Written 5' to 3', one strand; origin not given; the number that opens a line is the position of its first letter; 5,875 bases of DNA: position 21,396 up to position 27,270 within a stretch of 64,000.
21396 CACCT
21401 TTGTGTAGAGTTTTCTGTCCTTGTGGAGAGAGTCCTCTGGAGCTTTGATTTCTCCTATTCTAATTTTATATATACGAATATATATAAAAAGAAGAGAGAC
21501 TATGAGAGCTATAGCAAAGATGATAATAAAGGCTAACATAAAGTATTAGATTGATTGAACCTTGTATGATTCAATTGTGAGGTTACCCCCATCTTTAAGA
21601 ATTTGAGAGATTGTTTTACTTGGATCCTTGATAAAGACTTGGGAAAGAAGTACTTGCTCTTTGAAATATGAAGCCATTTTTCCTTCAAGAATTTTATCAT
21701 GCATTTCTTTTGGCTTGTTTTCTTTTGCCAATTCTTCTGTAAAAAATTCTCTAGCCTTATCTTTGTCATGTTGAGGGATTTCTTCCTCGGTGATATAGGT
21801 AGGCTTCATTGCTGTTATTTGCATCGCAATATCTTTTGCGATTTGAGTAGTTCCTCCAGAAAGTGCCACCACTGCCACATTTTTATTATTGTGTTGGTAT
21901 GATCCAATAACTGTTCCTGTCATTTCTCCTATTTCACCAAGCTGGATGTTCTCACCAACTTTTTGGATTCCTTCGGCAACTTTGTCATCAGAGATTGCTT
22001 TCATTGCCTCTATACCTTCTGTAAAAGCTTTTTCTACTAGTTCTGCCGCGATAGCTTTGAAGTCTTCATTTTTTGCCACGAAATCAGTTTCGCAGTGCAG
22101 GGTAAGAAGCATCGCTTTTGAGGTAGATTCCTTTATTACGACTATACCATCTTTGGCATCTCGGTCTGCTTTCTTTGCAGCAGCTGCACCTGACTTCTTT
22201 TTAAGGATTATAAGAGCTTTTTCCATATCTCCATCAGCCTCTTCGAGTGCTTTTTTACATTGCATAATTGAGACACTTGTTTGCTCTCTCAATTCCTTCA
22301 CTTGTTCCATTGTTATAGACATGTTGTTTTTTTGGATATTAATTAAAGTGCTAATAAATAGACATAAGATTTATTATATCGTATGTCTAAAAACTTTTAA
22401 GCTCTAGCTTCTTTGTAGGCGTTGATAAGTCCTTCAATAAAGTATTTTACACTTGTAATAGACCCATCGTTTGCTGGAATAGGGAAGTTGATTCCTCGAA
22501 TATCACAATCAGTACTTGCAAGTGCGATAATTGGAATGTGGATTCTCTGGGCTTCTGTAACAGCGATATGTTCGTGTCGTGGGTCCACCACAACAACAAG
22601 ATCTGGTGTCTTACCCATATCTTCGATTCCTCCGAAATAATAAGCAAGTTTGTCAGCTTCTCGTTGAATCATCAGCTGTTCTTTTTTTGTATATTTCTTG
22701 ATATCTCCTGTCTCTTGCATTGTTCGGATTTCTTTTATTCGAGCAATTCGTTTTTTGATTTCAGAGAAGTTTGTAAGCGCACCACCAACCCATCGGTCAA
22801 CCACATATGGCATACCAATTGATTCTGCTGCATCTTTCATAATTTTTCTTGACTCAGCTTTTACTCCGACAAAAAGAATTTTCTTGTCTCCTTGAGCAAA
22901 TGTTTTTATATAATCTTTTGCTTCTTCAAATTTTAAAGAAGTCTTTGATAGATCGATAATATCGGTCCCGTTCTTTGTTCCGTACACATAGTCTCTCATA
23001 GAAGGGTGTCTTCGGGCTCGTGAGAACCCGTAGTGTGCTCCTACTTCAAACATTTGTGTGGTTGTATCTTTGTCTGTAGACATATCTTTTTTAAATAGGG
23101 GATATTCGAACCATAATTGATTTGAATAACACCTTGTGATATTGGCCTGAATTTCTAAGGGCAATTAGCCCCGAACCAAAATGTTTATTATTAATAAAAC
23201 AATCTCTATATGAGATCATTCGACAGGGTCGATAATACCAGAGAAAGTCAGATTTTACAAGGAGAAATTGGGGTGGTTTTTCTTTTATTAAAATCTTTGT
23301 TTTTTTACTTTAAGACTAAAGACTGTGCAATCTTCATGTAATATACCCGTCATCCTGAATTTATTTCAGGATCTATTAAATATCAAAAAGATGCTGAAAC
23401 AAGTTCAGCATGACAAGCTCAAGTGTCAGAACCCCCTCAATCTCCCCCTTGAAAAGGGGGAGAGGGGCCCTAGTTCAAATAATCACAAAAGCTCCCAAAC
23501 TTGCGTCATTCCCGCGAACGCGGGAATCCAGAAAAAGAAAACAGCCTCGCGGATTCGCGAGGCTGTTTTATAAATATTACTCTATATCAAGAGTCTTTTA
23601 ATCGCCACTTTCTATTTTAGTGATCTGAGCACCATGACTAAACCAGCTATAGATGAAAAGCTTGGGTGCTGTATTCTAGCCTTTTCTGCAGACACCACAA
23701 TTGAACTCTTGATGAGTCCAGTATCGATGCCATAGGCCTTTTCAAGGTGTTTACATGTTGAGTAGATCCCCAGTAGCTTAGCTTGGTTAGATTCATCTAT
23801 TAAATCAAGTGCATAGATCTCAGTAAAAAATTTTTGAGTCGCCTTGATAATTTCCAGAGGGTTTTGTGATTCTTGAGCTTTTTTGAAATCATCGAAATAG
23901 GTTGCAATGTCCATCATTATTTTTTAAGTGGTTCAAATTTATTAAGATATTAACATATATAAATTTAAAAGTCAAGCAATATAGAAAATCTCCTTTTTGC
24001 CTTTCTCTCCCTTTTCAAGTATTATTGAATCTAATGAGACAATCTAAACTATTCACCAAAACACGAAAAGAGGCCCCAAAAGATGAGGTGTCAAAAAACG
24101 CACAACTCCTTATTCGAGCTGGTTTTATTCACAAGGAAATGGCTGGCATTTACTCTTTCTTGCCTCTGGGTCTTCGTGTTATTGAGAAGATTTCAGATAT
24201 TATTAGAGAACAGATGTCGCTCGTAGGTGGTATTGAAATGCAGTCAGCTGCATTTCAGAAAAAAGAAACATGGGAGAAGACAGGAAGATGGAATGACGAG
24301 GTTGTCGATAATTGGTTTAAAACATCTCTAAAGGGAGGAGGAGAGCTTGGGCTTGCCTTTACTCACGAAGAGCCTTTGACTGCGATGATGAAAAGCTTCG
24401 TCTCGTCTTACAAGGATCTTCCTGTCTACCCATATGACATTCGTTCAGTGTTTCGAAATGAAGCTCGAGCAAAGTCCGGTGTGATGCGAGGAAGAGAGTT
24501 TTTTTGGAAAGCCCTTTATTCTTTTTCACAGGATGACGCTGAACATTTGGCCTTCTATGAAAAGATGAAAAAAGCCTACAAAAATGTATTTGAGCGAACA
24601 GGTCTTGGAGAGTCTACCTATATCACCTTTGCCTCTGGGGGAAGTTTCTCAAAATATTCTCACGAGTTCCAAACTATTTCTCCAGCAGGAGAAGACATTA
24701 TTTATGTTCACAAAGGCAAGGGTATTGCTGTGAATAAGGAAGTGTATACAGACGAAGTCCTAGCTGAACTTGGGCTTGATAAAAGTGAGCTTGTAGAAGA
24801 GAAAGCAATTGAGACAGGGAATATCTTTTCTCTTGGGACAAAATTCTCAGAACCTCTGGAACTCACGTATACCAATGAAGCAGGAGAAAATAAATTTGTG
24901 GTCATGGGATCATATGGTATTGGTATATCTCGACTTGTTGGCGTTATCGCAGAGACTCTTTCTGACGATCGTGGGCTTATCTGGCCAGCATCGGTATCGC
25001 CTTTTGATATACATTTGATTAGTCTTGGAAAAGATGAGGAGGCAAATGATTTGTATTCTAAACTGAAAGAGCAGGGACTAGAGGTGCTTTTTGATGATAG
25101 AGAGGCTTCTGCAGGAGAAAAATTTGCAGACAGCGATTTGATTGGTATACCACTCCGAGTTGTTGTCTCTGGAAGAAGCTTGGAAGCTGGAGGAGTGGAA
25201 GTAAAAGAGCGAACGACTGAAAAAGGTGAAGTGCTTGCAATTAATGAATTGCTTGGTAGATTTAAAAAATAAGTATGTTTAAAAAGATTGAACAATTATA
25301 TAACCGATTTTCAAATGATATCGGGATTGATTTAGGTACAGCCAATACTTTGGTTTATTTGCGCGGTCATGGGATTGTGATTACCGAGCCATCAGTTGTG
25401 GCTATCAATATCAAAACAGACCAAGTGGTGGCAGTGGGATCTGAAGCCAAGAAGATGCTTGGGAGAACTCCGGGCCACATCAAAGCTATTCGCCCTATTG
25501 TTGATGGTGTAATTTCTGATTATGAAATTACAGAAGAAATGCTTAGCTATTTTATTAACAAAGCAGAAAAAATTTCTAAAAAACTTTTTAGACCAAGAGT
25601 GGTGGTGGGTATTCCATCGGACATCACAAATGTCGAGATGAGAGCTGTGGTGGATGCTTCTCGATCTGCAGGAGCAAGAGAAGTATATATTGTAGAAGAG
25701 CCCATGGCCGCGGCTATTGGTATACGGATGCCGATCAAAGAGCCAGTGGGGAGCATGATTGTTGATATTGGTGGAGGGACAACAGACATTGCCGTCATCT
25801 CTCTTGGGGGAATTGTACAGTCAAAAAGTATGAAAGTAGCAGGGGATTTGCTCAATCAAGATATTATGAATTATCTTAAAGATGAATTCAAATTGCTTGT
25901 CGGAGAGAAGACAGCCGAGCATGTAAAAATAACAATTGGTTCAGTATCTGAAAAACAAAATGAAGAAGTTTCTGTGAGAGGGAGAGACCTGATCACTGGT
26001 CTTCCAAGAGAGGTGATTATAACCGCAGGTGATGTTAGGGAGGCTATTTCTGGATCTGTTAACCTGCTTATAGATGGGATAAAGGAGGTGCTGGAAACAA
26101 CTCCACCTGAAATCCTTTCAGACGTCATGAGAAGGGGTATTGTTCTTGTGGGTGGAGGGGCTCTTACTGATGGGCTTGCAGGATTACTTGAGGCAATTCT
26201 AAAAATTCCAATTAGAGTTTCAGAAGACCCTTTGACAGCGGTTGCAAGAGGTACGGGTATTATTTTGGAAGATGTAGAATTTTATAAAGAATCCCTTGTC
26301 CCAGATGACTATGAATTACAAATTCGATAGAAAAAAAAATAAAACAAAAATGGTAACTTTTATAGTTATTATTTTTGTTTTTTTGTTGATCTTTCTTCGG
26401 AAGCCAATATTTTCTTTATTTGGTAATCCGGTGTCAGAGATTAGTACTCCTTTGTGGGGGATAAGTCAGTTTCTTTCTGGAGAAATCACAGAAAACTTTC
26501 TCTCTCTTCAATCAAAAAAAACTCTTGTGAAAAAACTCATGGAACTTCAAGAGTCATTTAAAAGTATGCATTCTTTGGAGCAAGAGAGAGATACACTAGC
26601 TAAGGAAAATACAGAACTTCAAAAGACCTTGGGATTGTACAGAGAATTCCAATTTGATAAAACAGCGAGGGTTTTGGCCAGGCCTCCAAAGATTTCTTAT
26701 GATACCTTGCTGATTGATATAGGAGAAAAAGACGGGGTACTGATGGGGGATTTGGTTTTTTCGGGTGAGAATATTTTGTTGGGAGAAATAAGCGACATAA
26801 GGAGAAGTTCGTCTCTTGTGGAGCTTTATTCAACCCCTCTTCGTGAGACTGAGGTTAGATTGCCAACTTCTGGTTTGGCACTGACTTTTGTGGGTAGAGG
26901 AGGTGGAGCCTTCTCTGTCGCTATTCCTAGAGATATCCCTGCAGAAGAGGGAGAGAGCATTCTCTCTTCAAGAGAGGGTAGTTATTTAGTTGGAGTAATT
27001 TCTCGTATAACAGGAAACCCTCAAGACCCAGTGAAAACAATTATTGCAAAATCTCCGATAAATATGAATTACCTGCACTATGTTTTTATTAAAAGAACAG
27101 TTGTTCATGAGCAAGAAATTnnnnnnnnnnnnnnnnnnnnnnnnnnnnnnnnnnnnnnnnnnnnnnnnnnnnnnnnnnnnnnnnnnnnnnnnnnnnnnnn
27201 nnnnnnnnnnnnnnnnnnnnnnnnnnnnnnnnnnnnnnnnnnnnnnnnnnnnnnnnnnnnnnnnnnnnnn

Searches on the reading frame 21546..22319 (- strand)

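Call 9: search_protein_families(library=pfam, proteins=[window:21546-22319:-], max_evalue=0.001)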
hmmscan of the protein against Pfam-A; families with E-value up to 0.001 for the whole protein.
window:21546-22319:- (257 aa): 2 families
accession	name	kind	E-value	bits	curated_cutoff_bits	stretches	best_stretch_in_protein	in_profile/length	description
PF00889.24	EF_TS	-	8.5e-49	166.4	27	1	69-250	1-195/204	Elongation factor TS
PF25025.1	EF-Ts_N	-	6.4e-05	23.3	33.2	1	5-41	15-52/60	Elongation factor Ts, mitochondrial, N-terminal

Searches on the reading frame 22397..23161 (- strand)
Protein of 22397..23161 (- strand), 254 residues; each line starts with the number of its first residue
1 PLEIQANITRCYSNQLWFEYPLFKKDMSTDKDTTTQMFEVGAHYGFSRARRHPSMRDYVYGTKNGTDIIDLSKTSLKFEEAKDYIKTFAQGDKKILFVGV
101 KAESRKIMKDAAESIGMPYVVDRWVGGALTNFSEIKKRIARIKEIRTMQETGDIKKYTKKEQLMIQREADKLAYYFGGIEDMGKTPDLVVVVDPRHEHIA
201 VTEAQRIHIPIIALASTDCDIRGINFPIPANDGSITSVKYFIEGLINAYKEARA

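Call 9: search_protein_families(library=pfam, proteins=[window:22397-23161:-], max_evalue=0.001)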
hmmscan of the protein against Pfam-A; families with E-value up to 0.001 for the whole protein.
window:22397-23161:- (254 aa): 1 family
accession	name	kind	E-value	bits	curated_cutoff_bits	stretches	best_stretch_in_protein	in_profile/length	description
PF00318.25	Ribosomal_S2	-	9.9e-73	244.4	26.1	1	37-251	1-215/216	Ribosomal protein S2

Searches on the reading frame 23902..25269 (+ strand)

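Call 9: search_protein_families(library=pfam, proteins=[window:23902-25269:+], max_evalue=0.001)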
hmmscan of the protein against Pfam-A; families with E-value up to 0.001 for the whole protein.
window:23902-25269:+ (456 aa): 2 families
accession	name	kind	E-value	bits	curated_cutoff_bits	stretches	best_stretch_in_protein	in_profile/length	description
PF00587.30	tRNA-synt_2b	-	2.7e-27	96.4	29.3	1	140-351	2-177/179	tRNA synthetase class II core domain (G, H, P, S and T)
PF03129.25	HGTP_anticodon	-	7.6e-18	64.9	21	1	373-455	5-92/94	Anticodon binding domain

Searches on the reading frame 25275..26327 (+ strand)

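Call 9: search_protein_families(library=pfam, proteins=[window:25275-26327:+], max_evalue=0.001)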
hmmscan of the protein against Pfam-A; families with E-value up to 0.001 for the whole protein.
window:25275-26327:+ (351 aa): 6 families
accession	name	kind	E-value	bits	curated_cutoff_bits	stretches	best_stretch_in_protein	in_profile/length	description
PF06723.19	MreB_Mbl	-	7.8e-133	442.8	27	1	13-335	1-323/327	MreB/Mbl protein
PF14450.12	FtsA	-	2.3e-12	47.8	31.8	1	162-318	2-112/127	Cell division protein FtsA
PF00012.26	HSP70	-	1.5e-11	43.7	20.6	1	83-208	111-241/599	Hsp70 protein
PF00022.25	Actin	-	1.5e-06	27.5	27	1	40-206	32-193/410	Actin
PF06277.17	EutA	-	0.00022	20.7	27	1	162-215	147-204/475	Ethanolamine utilisation protein EutA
PF08841.16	DDR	-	0.00082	18.9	24.6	1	121-201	95-176/328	Diol dehydratase reactivase ATPase-like domain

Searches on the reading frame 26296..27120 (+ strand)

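Call 10: search_protein_families(library=pfam, proteins=[window:26296-27120:+], max_evalue=0.001)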
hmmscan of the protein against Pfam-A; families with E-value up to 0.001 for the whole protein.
window:26296-27120:+ (275 aa): 1 family
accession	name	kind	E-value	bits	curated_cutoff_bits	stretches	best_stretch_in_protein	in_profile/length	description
PF04085.20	MreC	-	6.1e-13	49.2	28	1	126-265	1-145/147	Rod shape-determining protein MreC, barrel core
